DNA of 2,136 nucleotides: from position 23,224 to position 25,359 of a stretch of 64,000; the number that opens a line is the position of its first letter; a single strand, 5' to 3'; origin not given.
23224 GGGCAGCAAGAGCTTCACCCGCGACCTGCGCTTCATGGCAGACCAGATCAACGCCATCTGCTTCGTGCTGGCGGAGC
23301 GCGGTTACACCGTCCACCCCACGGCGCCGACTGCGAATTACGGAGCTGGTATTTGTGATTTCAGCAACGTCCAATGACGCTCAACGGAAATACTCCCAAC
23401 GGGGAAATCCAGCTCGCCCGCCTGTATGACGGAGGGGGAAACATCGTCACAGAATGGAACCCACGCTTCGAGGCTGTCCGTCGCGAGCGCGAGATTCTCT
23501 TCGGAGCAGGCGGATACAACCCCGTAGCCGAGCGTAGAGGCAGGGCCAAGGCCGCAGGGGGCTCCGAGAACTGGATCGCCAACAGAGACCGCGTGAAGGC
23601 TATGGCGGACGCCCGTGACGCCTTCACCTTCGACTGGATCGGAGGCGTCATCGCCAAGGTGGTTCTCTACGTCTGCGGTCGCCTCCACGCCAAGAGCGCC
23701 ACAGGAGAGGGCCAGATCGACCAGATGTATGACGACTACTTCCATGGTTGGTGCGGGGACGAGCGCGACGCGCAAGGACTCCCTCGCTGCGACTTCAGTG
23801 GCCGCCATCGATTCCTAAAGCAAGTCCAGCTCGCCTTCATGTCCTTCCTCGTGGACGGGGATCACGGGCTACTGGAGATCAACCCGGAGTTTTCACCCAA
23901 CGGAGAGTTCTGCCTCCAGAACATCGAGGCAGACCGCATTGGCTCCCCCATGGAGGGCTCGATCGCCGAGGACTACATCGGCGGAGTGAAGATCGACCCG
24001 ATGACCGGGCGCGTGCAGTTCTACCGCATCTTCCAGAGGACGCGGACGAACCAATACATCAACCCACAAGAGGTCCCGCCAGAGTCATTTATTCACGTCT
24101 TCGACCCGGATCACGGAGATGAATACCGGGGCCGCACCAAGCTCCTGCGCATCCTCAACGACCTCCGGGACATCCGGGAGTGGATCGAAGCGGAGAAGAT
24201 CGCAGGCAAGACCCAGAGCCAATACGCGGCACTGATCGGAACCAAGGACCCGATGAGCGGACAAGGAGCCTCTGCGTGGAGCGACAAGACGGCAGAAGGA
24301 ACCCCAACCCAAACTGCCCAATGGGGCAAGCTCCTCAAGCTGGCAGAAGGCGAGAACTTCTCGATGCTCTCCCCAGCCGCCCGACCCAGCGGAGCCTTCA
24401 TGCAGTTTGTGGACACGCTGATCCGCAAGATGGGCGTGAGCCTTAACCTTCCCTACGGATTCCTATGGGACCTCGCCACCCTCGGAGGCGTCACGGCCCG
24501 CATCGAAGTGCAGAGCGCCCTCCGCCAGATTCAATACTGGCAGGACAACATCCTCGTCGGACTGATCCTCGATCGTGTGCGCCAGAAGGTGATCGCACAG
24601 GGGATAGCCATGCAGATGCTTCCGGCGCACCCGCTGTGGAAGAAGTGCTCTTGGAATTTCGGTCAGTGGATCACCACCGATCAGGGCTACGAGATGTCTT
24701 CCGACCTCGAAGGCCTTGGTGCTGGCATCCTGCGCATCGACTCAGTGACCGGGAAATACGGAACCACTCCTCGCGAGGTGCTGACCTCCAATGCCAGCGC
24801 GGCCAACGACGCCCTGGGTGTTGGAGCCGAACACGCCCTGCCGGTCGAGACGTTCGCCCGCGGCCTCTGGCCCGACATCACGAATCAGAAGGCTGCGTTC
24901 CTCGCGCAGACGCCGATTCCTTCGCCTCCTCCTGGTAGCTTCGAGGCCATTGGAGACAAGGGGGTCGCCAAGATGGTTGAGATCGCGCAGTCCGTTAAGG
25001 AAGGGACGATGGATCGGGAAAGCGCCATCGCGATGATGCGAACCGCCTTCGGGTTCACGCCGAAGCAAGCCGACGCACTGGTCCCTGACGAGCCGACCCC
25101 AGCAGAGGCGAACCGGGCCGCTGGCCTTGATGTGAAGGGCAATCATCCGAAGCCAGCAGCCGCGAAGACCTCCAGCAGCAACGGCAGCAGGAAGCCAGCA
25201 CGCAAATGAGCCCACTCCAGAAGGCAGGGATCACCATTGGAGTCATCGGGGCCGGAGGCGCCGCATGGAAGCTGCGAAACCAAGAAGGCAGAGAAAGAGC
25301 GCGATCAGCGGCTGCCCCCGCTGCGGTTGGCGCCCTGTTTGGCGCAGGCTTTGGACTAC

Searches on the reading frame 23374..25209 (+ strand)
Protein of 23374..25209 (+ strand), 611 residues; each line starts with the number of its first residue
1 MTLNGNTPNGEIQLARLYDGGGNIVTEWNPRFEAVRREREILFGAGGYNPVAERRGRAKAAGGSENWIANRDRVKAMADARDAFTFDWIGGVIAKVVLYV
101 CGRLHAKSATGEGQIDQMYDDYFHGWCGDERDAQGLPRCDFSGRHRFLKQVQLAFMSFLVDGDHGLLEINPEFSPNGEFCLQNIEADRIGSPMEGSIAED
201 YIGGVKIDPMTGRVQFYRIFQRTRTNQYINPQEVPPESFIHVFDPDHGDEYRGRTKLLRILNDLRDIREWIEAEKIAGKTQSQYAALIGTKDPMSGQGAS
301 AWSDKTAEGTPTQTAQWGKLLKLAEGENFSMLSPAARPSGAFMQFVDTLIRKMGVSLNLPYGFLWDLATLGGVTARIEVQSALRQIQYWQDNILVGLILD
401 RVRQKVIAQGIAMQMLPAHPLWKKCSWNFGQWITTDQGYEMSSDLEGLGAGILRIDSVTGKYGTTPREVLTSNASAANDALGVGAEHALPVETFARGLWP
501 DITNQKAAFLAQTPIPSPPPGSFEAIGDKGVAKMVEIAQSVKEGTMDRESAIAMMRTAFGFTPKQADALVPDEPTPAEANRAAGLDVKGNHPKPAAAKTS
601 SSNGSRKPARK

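Call 11: search_protein_families(library=phrogs, proteins=[window:23374-25209:+], max_evalue=0.01)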
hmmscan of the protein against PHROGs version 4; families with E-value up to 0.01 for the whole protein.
window:23374-25209:+ (611 aa): 2 families
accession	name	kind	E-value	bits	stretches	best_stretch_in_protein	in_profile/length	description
phrog_21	-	head and packaging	9.6e-27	94.2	1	138-481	140-498/1362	portal protein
phrog_537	-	head and packaging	0.00017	21.9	1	284-434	2-148/233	portal protein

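Call 12: search_dna_similar(query=window:23374-25209:+, collection=phages, mode=protein, max_rows=25)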
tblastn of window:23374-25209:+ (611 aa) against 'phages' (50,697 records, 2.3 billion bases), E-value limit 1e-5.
Records with a match: 18; places in all: 18; records where one place covers at least 80% of the query: 0.
Best place of each record, by identity: <60% 18.
By first word of the organism name: Bacteriophage 4; Fusobacterium 3; Yersinia 3; Escherichia 2; Exiguobacterium 1; Phage 1; Roseburia 1; Paenibacillus 1; Sulfurimonas 1; Clostridium 1.
By host as written in the record: - 4; Fusobacterium nucleatum 3; Yersinia pestis EV76-CN 3; Escherichia coli 2; Paenibacillus larvae ATCC 9545 2; Exiguobacterium alkaliphilum 1; Paenibacillus larvae subsp. larvae strain Eric_V 1; Sulfurimonas indica 1; and 1 more.
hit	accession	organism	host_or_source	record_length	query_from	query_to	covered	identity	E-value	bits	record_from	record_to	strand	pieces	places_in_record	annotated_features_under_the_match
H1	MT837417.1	Bacteriophage sp.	human fecal samples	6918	123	469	57%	25.2%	1e-8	65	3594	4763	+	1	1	record has no annotation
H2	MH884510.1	Exiguobacterium phage vB_EalM-137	Exiguobacterium alkaliphilum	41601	139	457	52%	25.4%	2e-9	67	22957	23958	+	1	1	portal protein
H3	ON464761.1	Fusobacterium phage JD-Fnp3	Fusobacterium nucleatum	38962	123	455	55%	23.5%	3e-7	60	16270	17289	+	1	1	portal protein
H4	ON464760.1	Fusobacterium phage JD-Fnp2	Fusobacterium nucleatum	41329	123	455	55%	23.5%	3e-7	60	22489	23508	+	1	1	portal protein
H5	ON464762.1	Fusobacterium phage JD-Fnp5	Fusobacterium nucleatum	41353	123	455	55%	23.5%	3e-7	60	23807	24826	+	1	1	portal protein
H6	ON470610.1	Escherichia phage vB_EcoM-473R2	Escherichia coli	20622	137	456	52%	22.9%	2e-6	57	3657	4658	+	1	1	portal protein B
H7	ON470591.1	Escherichia phage vB_EcoM-613R2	Escherichia coli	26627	137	456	52%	22.9%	2e-6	57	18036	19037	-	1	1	portal protein B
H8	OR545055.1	Yersinia phage vB_YpM_44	Yersinia pestis EV76-CN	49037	137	456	52%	22.9%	2e-6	57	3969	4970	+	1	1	hypothetical protein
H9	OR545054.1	Yersinia phage vB_YpM_41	Yersinia pestis EV76-CN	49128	137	456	52%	22.9%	2e-6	57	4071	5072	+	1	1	hypothetical protein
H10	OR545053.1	Yersinia phage vB_YpM_39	Yersinia pestis EV76-CN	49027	137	456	52%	22.6%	2e-6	57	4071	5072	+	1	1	hypothetical protein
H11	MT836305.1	Bacteriophage sp.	human fecal samples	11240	139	459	53%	22.4%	4e-6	56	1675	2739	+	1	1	record has no annotation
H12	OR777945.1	Phage nd4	-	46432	139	459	53%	22.4%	5e-6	56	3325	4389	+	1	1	portal protein B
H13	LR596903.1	Roseburia phage Shimadzu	-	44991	139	438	49%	23.9%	2e-6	57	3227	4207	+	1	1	orf04: Portal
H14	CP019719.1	Paenibacillus phage phiERICV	Paenibacillus larvae subsp. larvae ...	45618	139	438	49%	23.7%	5e-7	59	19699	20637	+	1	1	phage portal protein, lambda family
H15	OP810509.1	Sulfurimonas phage SNW-1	Sulfurimonas indica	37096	130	364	38%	27.6%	7e-8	62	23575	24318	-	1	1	portal protein B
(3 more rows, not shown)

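Call 13: find_related_loci(query=window:23374-25209:+, collection=viral_contigs, flank=6000)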
Query window:23374-25209:+ (611 aa) in viral_contigs; peptide patterns used: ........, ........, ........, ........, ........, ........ (x = any residue, [..] = any of these).
6 stretches matched a pattern; 5 encode a relative of the query (tblastn E <= 1e-3); 5 distinct loci.
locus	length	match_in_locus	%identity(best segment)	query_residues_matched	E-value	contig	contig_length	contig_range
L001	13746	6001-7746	62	25-605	0e+0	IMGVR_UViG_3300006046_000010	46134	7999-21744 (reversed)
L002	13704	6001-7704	57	31-606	0e+0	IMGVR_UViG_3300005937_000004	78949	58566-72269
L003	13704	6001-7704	57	31-606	0e+0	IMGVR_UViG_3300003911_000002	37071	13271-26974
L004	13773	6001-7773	57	14-606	0e+0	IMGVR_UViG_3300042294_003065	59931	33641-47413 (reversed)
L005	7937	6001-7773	57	14-606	0e+0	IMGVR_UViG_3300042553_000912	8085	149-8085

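Call 14: search_protein_families(library=pfam, proteins=[window:23374-25209:+], max_evalue=0.01)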
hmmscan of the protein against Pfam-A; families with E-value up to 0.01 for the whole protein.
window:23374-25209:+ (611 aa): 1 family
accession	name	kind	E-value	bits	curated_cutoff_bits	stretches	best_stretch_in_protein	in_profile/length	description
PF05136.18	Phage_portal_2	-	9.9e-32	110.9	32.9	1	70-390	20-354/354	Phage portal protein, lambda family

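Call 19: find_homologous_proteins(query=window:23374-25209:+, max_evalue=1e-30)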
Query window:23374-25209:+ (611 aa): 161 proteins with E <= 1e-30 among 8000 candidates; the best 120 are listed.
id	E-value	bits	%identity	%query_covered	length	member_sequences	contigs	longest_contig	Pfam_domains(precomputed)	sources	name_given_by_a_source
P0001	0.0e+0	1416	100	100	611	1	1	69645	PF05136.19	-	-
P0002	2.7e-272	923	69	91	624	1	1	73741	PF05136.19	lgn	-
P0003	1.6e-256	871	69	90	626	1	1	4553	PF05136.19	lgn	-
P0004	6.8e-256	869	67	92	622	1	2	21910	PF05136.19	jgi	-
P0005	4.5e-255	866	62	98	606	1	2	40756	PF05136.19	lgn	-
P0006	6.4e-255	865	67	92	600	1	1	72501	PF05136.19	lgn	-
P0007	3.7e-254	863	67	89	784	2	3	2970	PF05136.19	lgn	-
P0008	2.4e-251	854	65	93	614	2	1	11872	PF05136.19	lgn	-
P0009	3.9e-251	853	65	91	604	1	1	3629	PF05136.19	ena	-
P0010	4.2e-251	853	62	95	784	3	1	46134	PF05136.19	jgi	-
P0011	2.0e-249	847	66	87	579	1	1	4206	PF05136.19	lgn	-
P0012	1.3e-248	845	64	92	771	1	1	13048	PF05136.19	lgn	-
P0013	2.3e-241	821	60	96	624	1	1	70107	PF05136.19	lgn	-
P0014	3.4e-239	813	59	98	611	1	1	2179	PF05136.19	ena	-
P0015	4.0e-239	813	60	96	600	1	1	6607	PF05136.19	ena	-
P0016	1.9e-238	811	62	90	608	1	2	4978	PF05136.19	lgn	-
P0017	3.6e-237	807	60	96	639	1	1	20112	PF05136.19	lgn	-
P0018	2.6e-236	804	59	97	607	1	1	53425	PF05136.19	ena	-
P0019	8.3e-236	802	58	95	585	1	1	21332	PF05136.19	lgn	-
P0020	1.0e-235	802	59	96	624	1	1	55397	PF05136.19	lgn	-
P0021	2.1e-234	798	58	97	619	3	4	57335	PF05136.19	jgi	jgi:hypothetical protein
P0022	6.8e-234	796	57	99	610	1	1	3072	PF05136.19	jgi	jgi:capsid protein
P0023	6.0e-233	793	58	95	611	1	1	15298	PF05136.19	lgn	-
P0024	2.4e-232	791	61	91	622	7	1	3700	PF05136.19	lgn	-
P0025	2.9e-232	791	60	93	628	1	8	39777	PF05136.19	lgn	-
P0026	1.3e-231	788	59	95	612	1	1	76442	PF05136.19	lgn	-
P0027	2.0e-231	788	62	86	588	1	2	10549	PF05136.19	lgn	-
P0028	2.3e-230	784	57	100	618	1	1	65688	PF05136.19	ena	-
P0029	9.2e-230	782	58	96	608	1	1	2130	PF05136.19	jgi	jgi:capsid protein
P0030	7.2e-228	776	59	94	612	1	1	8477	PF05136.19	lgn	-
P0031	1.3e-227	775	58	96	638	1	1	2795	PF05136.19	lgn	-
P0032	3.3e-227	774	60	92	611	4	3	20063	PF05136.19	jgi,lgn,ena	-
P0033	1.6e-226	772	58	95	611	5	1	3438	PF05136.19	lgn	-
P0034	2.2e-226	771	62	92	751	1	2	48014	PF05136.19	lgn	-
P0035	5.7e-226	770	55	96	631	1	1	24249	PF05136.19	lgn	-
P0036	6.4e-226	770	58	97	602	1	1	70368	PF05136.19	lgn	-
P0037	8.2e-224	763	58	96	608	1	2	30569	PF05136.19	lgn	-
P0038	1.2e-223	762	59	95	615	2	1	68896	PF05136.19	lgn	-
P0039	3.1e-223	761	57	97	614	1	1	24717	PF05136.19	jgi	jgi:capsid protein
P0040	3.4e-223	761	57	96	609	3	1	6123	PF05136.19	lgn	-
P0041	5.3e-223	760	61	87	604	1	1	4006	PF05136.19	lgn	-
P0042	6.9e-223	760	57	95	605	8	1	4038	PF05136.19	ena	-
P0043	8.4e-223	759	57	96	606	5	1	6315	PF05136.19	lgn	-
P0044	3.7e-222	757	58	94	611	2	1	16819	PF05136.19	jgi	jgi:capsid protein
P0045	2.1e-221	755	59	91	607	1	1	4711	PF05136.19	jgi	-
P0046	6.4e-221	753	57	96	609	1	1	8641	PF05136.19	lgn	-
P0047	1.2e-220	752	57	94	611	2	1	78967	PF05136.19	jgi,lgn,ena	-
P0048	2.0e-220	751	61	86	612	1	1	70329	PF05136.19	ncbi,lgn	-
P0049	2.3e-220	751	56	98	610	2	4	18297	PF05136.19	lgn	-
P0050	2.8e-220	751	56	98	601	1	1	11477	PF05136.19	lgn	-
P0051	4.6e-220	750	57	95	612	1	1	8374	PF05136.19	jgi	jgi:capsid protein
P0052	4.9e-219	747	59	90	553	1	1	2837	PF05136.19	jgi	jgi:capsid protein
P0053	9.5e-219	746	56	96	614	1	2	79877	PF05136.19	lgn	-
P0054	1.1e-218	746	56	94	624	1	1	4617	PF05136.19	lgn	-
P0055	1.3e-218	745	55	98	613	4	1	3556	PF05136.19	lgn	-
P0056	1.9e-218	745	54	99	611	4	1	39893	PF05136.19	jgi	jgi:capsid protein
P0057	4.1e-218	744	55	97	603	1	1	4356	PF05136.19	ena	-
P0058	7.9e-218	743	56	96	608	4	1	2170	PF05136.19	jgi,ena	jgi:capsid protein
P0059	1.4e-217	742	53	98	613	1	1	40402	PF05136.19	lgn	-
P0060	1.4e-217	742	58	90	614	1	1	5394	PF05136.19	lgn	-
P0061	2.0e-217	742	57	97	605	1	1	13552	PF05136.19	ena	-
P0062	8.3e-217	740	57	96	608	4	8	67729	PF05136.19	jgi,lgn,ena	jgi:capsid protein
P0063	1.0e-216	739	56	95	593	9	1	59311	PF05136.19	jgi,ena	jgi:capsid protein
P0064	1.2e-216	739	57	94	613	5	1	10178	PF05136.19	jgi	jgi:capsid protein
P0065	3.4e-216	738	59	90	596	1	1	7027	PF05136.19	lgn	-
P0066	2.3e-215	735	57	92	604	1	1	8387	PF05136.19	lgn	-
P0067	9.3e-215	733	56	97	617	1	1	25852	PF05136.19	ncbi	-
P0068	1.3e-213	729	55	98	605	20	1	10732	PF05136.19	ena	-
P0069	2.8e-213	728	55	98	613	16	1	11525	PF05136.19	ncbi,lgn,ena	-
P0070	2.5e-212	725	55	97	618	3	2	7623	PF05136.19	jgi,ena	jgi:hypothetical protein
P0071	1.5e-211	722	54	98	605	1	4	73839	PF05136.19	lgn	-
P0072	4.5e-211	721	56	91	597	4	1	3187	PF05136.19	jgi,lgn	jgi:capsid protein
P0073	1.1e-210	719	56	97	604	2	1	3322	PF05136.19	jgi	jgi:hypothetical protein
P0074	1.5e-210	719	56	92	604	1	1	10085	PF05136.19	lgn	-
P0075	2.7e-209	715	53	98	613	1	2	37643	PF05136.19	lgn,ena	-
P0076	2.9e-209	715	56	90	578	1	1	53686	PF05136.19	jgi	jgi:capsid protein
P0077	6.2e-209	714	56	93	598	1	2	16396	PF05136.19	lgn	-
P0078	7.9e-209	713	56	91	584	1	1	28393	PF05136.19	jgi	jgi:capsid protein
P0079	8.0e-209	713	55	91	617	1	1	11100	PF05136.19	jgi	jgi:hypothetical protein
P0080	2.2e-208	712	56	91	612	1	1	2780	PF05136.19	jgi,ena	-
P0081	8.8e-208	710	58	85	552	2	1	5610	PF05136.19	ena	-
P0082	1.2e-207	709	57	90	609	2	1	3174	PF05136.19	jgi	-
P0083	7.1e-206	703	54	96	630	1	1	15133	PF05136.19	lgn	-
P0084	1.4e-205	702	53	97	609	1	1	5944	PF05136.19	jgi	jgi:capsid protein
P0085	7.0e-205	700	55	94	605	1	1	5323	PF05136.19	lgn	-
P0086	1.1e-204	700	53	96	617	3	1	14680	PF05136.19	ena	-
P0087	1.2e-204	699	53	96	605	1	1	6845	PF05136.19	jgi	jgi:capsid protein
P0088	3.4e-204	698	53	96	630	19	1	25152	PF05136.19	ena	-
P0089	2.5e-202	692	52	95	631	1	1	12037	PF05136.19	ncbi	-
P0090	8.1e-202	690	54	96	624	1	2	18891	PF05136.19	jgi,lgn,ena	jgi:capsid protein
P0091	3.4e-200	685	53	93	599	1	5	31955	PF05136.19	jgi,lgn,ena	-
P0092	5.7e-196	671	52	97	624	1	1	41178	PF05136.19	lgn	-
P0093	1.0e-194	667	52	94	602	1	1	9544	PF05136.19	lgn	-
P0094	7.6e-193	660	51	97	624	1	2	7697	PF05136.19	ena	-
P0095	7.3e-189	647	54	87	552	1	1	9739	PF05136.19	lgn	-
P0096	3.5e-184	632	55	82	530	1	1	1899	PF05136.19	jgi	jgi:hypothetical protein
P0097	1.1e-180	620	51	87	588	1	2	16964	PF05136.19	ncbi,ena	-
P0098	2.4e-179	616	53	86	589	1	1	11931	PF05136.19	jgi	jgi:capsid protein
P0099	8.4e-179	614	50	92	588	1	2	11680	PF05136.19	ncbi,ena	-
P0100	3.0e-169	582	48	93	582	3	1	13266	PF05136.19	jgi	jgi:capsid protein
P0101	1.6e-167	577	50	86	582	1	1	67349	PF05136.19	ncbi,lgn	-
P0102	9.4e-165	568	49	86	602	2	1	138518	PF05136.19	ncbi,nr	ncbi:MAG: hypothetical protein QOE70_4024 [Chthoniobacter sp.]|nr:hypothetical protein [Chthoniobact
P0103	2.1e-163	563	46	93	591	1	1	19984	PF05136.19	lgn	-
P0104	1.6e-162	560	47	85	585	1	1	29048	PF05136.19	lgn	-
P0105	2.7e-160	553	49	86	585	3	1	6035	PF05136.19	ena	-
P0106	6.4e-160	552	46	85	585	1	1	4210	PF05136.19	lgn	-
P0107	2.6e-159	550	47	90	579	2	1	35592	PF05136.19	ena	-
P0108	2.4e-158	546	46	88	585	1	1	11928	PF05136.19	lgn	-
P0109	2.7e-157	543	46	89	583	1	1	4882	PF05136.19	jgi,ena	-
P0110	1.4e-156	541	47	93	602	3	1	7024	PF05136.19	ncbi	ncbi:MAG: phage portal protein [Chthoniobacteraceae bacterium]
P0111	1.7e-155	537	48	86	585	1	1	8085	PF05136.19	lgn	-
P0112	1.1e-153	531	47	90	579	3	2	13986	PF05136.19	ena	-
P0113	4.6e-152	526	45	89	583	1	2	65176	PF05136.19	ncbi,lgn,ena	-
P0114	3.0e-148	513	45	90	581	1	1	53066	PF05136.19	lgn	-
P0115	6.9e-145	502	45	91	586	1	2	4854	PF05136.19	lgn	-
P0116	4.0e-142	493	44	92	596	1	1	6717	PF05136.19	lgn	-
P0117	9.1e-142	492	60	60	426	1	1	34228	PF05136.19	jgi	jgi:capsid protein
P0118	1.2e-128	448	48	70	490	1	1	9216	PF05136.19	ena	-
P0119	3.7e-117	410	40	88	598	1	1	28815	PF05136.19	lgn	-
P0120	6.8e-113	396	51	64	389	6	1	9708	PF05136.19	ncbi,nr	ncbi:MAG: hypothetical protein QOE70_2100, partial [Chthoniobacter sp.]|nr:hypothetical protein [Cht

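Call 20: find_encoding_contigs(protein=P0002, flank=6000, max_places=2)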
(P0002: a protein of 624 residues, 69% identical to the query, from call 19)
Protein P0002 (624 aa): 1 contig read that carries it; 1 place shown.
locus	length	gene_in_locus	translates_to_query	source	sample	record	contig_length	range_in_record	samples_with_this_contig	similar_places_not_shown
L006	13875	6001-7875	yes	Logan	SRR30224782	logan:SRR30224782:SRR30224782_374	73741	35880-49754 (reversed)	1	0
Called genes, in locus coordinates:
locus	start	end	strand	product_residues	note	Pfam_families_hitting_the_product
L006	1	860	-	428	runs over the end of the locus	-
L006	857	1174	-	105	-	-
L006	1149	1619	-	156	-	-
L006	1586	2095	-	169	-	PF00583:Acetyltransf_1, PF13673:Acetyltransf_10 (weak), PF13508:Acetyltransf_7, PF08445:FR47 (weak)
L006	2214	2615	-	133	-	-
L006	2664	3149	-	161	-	-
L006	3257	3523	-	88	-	-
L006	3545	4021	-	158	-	-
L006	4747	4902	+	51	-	-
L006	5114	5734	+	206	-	PF07460:NUMOD3 (faint)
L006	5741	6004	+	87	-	-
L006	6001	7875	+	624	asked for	PF05136:Phage_portal_2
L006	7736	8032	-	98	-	-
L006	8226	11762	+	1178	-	-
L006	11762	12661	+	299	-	-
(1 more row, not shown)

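Call 21: find_encoding_contigs(protein=P0006, flank=6000, max_places=2)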
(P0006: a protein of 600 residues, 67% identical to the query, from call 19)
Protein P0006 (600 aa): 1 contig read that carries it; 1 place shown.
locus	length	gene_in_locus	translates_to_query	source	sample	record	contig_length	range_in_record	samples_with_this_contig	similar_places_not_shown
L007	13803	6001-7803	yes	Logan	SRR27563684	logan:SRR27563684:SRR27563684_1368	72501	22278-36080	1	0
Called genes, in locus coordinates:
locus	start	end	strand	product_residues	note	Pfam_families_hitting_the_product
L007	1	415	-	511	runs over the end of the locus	PF00004:AAA (weak)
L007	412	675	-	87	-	-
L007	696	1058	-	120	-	-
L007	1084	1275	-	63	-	-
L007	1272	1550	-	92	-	-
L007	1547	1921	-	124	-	-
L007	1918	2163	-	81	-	-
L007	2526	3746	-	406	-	-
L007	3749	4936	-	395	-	-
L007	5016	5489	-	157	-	-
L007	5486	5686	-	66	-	-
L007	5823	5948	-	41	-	-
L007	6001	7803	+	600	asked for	PF05136:Phage_portal_2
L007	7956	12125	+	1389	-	-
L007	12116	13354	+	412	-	-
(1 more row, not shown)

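Call 22: find_encoding_contigs(protein=P0004, flank=6000, max_places=2)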
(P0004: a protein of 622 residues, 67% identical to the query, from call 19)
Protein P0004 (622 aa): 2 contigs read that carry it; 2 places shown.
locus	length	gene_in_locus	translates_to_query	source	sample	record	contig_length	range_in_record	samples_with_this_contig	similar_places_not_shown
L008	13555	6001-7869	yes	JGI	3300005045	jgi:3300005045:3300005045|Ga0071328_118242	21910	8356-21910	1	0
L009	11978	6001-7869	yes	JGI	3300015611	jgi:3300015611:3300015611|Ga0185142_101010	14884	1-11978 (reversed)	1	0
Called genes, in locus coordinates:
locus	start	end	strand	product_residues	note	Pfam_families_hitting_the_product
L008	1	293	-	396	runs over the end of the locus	-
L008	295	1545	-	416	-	-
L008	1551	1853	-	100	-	-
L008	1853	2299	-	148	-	-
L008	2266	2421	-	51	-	-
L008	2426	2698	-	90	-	-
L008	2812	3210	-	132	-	-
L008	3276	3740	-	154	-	-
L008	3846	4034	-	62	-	-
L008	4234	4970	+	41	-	-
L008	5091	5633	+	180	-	-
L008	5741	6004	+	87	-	-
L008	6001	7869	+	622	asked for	PF05136:Phage_portal_2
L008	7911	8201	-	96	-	-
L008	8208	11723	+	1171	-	-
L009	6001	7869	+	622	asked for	PF05136:Phage_portal_2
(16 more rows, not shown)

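Call 23: find_encoding_contigs(protein=P0005, flank=6000, max_places=2)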
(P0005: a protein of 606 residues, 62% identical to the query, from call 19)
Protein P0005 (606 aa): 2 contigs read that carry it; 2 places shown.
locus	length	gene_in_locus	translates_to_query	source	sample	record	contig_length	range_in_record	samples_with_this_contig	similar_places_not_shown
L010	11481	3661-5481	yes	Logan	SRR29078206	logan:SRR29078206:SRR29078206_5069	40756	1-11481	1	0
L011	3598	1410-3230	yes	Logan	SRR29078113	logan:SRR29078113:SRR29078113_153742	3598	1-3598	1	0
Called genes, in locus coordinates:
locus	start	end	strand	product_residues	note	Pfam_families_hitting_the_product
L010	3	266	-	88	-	?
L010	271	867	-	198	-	-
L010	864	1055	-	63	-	-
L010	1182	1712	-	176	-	-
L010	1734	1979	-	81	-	-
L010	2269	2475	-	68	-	-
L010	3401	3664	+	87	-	-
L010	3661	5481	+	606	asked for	PF05136:Phage_portal_2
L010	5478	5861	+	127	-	-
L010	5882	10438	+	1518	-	-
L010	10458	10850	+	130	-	-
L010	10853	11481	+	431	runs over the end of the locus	-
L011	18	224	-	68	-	-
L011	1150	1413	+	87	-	-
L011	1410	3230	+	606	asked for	PF05136:Phage_portal_2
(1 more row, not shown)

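Call 28: find_related_loci(query=A2, collection=metagenome_contigs, flank=4000)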
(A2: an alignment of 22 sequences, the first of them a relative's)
Query A2 (611 aa) in metagenome_contigs; peptide patterns used: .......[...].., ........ (x = any residue, [..] = any of these).
155 stretches matched a pattern; 22 encode a relative of the query (tblastn E <= 1e-3); 22 distinct loci.
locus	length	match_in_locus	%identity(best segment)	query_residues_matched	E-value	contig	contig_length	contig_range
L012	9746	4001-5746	62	25-605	0e+0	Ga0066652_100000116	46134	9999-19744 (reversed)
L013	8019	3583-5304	58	24-609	0e+0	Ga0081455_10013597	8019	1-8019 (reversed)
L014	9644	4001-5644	60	47-606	0e+0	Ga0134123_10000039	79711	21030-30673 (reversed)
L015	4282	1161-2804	60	47-606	0e+0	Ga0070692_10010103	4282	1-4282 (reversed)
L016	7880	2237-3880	60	47-606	0e+0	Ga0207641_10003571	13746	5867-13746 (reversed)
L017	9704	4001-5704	57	31-606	0e+0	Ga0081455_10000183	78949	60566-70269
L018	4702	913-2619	57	31-611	0e+0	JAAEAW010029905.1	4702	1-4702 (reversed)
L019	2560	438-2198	57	8-596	0e+0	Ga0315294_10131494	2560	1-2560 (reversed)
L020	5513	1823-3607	55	9-596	0e+0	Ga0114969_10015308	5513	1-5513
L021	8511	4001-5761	56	8-596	0e+0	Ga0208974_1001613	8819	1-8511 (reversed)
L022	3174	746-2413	57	47-594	0e+0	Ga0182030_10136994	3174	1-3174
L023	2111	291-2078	55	14-610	0e+0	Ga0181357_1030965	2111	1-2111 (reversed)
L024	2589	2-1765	55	30-610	0e+0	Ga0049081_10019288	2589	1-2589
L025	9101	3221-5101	52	3-608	0e+0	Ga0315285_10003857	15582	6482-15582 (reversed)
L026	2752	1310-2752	59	4-486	0e+0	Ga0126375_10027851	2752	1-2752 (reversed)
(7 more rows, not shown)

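Call 29: find_related_loci(query=A2, collection=viral_contigs, flank=4000)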
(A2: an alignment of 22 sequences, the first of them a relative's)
Query A2 (611 aa) in viral_contigs; peptide patterns used: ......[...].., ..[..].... (x = any residue, [..] = any of these).
56 stretches matched a pattern; 17 encode a relative of the query (tblastn E <= 1e-3); 17 distinct loci.
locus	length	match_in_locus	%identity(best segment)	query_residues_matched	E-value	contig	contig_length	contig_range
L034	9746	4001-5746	62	25-605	0e+0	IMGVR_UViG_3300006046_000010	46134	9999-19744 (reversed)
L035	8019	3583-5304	58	24-609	0e+0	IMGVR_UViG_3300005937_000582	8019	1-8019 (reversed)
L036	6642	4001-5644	60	47-606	0e+0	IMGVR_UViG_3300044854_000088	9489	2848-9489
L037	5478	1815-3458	60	47-606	0e+0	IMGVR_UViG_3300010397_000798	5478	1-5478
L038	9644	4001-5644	60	47-606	0e+0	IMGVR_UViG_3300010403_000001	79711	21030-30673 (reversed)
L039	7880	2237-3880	60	47-606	0e+0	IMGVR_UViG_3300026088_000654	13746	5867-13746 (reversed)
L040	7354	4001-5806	57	4-611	0e+0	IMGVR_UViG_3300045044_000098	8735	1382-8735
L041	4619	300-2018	57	24-606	0e+0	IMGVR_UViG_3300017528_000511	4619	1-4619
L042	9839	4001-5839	58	4-608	0e+0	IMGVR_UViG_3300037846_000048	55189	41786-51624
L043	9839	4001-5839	58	4-608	0e+0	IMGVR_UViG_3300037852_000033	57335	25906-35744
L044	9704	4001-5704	57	31-606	0e+0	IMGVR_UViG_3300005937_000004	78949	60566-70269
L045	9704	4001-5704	57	31-606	0e+0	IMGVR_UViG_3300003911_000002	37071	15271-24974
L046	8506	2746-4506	57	24-610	0e+0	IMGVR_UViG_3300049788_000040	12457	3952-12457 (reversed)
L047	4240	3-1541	60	79-606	0e+0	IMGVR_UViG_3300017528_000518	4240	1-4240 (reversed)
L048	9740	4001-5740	56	11-591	0e+0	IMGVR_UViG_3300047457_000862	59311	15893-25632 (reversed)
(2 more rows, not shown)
